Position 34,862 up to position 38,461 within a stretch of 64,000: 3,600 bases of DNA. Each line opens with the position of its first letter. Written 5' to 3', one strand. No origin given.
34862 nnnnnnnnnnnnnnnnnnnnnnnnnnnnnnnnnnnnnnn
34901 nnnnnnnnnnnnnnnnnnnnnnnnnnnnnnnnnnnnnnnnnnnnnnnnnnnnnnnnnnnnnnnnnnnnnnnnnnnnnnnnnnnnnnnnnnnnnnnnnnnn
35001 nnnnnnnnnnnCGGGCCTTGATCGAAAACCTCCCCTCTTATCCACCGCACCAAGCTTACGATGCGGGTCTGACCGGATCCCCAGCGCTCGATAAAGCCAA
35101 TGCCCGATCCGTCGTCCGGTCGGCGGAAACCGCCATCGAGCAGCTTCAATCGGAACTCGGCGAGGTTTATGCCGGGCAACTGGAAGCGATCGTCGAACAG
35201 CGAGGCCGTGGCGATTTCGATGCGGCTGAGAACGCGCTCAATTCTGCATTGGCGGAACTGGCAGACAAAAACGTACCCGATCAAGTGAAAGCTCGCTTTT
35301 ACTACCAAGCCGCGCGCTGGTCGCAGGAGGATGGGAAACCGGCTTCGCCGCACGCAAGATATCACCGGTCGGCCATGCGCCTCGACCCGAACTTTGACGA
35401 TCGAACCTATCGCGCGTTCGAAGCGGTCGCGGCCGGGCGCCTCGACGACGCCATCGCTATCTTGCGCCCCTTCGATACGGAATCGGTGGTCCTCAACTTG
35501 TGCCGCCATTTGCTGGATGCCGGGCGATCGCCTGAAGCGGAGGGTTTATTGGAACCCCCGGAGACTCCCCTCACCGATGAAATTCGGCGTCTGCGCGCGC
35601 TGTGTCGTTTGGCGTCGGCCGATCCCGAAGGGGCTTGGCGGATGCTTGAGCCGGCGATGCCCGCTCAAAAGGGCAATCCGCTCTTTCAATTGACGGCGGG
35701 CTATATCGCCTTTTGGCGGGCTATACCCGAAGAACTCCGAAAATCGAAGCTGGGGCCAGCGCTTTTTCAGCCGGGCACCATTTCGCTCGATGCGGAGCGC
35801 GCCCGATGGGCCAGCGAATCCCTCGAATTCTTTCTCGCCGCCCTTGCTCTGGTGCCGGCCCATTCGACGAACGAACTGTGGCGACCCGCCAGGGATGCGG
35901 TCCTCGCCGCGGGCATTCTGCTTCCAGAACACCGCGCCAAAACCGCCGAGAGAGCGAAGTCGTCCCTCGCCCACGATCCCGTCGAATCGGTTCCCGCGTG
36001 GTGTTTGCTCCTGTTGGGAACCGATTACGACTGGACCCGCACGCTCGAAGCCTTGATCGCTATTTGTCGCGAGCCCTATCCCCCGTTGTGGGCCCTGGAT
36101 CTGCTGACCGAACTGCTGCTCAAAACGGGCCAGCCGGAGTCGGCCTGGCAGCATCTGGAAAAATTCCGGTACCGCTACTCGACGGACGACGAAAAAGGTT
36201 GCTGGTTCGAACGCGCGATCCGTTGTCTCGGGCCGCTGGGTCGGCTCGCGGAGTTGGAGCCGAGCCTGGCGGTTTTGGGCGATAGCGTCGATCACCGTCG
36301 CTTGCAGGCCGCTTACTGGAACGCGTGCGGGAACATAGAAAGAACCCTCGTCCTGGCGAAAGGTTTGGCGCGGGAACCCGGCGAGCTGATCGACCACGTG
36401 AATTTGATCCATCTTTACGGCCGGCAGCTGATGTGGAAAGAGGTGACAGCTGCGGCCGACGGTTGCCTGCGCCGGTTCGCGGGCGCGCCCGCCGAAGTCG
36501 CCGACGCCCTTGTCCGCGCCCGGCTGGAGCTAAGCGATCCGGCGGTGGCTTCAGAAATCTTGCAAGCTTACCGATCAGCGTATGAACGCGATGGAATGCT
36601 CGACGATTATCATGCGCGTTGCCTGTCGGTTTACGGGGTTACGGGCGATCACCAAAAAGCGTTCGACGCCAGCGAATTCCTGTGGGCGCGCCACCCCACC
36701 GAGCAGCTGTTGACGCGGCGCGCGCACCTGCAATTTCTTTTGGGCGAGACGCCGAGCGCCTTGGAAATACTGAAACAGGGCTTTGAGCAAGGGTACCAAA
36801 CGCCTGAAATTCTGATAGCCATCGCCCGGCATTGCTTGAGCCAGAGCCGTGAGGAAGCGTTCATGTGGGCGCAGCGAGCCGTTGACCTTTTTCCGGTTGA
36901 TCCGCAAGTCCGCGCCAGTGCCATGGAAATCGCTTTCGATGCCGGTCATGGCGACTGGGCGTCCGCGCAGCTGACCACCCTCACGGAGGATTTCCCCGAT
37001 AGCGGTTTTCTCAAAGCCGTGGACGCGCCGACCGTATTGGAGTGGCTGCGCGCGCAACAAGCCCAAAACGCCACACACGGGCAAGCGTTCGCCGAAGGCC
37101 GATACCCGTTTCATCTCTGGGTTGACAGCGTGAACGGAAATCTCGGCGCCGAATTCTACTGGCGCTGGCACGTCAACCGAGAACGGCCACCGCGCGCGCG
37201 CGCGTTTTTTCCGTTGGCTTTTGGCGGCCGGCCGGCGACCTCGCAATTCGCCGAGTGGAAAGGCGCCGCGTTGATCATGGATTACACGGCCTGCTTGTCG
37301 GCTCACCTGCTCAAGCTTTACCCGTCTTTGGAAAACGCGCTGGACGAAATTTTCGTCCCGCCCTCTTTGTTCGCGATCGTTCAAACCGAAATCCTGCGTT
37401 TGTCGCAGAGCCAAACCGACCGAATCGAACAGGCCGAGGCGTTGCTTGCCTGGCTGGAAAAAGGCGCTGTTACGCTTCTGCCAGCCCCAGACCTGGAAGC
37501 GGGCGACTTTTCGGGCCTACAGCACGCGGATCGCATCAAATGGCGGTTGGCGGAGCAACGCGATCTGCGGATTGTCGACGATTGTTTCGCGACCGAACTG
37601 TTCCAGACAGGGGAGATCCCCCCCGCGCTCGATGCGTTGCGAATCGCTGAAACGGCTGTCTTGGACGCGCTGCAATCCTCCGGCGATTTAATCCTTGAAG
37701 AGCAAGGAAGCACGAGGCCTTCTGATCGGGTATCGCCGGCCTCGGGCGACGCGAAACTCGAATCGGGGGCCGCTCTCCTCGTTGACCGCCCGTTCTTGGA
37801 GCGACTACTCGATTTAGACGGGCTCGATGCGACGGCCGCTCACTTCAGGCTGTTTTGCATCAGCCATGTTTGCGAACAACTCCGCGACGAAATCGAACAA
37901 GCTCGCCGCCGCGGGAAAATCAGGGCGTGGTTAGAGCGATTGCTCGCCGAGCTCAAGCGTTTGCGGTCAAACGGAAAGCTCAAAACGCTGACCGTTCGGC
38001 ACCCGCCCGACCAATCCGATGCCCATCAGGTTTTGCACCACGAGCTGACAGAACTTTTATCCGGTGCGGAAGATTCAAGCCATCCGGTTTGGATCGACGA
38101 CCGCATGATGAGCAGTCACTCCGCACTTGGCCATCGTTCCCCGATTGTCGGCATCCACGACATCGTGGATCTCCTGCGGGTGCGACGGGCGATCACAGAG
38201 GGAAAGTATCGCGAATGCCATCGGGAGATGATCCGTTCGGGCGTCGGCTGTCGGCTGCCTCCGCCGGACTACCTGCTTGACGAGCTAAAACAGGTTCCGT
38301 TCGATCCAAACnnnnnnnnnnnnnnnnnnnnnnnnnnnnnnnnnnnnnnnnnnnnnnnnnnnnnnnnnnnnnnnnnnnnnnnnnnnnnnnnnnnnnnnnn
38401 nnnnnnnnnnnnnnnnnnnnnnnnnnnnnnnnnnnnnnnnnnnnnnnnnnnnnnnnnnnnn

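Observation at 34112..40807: Single 2231-aa ORF: predicted active nucleosidase head, TPR-like array, and ~1200 aa of unassignable sequence with no NTPase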

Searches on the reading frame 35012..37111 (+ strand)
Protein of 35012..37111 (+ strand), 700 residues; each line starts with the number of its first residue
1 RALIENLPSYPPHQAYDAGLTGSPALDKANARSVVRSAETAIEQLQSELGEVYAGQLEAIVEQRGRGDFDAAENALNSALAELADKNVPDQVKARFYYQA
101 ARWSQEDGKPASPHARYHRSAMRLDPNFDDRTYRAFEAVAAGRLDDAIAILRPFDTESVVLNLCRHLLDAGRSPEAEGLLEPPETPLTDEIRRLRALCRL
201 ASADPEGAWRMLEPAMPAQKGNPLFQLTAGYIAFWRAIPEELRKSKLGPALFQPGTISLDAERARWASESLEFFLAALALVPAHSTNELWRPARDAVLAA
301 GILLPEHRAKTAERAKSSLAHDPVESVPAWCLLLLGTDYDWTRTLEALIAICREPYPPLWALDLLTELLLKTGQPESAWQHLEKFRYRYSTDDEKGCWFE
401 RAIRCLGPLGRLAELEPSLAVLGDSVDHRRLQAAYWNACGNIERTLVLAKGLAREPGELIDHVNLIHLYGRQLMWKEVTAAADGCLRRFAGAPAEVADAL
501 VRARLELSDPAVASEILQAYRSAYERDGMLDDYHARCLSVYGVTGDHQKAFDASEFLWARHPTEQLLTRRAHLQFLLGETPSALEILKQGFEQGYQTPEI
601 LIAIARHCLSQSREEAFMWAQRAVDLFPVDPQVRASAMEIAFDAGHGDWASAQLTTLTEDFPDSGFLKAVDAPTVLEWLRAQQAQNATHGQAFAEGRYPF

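Call 7: search_protein_families(library=pfam, proteins=[window:35012-37111:+], max_evalue=10)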
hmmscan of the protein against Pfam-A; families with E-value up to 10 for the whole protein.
window:35012-37111:+ (700 aa): 6 families
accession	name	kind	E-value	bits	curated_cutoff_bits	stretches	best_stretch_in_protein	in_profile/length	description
PF14559.12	TPR_19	-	1.1e-09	38.9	25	4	138-182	1-50/68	Tetratricopeptide repeat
PF07721.20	TPR_4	-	2.3e-06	28.1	27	1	161-181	5-25/26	Tetratricopeptide repeat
PF13428.12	TPR_14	-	5.3e-05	23.9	23.5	1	566-606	3-43/44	Tetratricopeptide repeat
PF13432.12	TPR_16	-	0.003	18.4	32.7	2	63-98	7-37/65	Tetratricopeptide repeat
PF11846.14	Wzy_C_2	-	0.017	15.6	28.5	1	362-395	149-182/191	Virulence factor membrane-bound polymerase, C-terminal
PF13424.12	TPR_12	-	1.3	9.7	30.1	0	583-627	29-75/77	Tetratricopeptide repeat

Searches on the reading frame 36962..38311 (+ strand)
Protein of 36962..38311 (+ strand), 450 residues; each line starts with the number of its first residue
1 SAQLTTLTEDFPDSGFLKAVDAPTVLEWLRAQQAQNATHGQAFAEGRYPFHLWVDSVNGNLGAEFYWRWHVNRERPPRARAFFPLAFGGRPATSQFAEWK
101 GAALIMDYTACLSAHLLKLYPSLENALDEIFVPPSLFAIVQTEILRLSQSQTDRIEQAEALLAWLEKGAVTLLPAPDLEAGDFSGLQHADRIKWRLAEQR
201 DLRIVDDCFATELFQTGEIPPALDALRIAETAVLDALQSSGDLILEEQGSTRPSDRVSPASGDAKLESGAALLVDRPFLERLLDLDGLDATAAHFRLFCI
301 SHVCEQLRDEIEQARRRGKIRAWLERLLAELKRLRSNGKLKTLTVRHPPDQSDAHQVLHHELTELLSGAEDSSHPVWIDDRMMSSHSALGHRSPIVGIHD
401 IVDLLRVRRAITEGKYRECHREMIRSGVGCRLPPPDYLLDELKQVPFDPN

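Call 7: search_protein_families(library=pfam, proteins=[window:36962-38311:+], max_evalue=10)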
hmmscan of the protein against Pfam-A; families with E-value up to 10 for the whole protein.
window:36962-38311:+ (450 aa): 2 families
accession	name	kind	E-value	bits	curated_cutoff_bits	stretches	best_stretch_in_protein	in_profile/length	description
PF24407.1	HTH_upst_double_PIN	-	8.3e-09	36.1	27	1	24-90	3-70/70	HTH_upstream_double_PIN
PF20698.3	PIN-TPR-GreABC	-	4.6e-06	27.4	27.8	1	308-387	52-136/138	PIN domain associated with the TPR-GreAB-C-PIN system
